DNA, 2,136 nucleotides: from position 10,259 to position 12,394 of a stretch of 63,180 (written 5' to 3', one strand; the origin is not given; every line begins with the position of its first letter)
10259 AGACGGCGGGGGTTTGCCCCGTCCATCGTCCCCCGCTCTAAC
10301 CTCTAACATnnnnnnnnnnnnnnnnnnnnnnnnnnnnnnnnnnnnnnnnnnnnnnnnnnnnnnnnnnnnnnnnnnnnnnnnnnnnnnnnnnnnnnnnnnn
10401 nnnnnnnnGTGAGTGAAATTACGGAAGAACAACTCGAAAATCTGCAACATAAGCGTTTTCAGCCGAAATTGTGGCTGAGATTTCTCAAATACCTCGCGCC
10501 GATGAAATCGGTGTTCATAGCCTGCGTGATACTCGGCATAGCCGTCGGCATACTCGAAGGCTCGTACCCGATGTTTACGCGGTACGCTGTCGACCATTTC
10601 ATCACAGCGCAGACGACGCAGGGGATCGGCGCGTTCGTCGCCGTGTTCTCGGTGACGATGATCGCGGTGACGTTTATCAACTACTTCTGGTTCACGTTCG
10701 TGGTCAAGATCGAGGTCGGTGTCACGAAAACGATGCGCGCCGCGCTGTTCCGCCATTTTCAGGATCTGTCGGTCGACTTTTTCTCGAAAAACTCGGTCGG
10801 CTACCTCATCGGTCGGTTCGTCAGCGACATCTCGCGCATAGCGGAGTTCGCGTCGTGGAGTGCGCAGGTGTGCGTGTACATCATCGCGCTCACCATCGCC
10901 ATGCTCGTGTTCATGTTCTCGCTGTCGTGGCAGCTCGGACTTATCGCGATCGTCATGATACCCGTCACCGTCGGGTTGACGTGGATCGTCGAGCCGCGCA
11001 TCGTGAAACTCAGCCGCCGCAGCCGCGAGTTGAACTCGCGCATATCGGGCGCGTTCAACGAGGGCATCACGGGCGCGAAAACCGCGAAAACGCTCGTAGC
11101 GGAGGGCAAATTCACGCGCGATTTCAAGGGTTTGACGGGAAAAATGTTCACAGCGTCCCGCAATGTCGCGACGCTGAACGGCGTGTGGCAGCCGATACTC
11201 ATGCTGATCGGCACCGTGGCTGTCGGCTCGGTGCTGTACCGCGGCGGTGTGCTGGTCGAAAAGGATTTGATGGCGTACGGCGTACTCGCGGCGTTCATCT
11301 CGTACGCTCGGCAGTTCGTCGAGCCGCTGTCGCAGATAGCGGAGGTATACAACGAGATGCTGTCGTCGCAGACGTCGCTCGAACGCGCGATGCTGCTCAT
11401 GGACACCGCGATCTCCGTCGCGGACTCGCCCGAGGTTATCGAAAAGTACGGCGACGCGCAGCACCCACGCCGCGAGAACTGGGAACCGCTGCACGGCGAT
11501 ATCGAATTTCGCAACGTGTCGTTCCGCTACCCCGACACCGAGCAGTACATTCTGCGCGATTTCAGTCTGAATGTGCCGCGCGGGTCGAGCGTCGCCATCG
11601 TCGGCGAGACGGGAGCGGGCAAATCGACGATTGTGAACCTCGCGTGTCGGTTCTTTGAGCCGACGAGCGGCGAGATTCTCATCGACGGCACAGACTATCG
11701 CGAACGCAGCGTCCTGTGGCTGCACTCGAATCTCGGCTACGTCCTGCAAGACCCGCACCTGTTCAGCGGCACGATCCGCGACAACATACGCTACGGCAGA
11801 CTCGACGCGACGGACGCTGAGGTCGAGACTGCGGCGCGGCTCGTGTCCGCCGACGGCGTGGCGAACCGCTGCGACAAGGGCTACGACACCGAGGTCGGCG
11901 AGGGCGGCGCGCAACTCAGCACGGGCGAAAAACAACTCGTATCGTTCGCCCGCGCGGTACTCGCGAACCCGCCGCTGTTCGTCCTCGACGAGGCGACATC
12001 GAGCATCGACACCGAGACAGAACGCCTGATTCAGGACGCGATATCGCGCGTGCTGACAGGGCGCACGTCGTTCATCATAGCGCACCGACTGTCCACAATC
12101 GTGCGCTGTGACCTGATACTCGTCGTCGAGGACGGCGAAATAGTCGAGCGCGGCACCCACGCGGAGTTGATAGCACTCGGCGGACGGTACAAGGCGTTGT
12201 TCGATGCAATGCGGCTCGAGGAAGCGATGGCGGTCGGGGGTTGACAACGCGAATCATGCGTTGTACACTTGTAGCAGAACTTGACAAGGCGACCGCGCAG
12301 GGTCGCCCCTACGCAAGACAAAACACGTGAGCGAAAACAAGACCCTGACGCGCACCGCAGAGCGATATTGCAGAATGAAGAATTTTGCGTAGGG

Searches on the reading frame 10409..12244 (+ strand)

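Call 58: search_protein_families(library=pfam, proteins=[window:10409-12244:+], max_evalue=0.00001)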
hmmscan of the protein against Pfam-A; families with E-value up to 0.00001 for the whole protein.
window:10409-12244:+ (611 aa): 2 families
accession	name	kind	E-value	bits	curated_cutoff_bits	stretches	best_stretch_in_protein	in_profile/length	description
PF00664.28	ABC_membrane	-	1.8e-38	133.3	28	1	36-307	1-274/274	ABC transporter transmembrane region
PF00005.33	ABC_tran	-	1.5e-29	103.8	25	1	382-531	1-137/137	ABC transporter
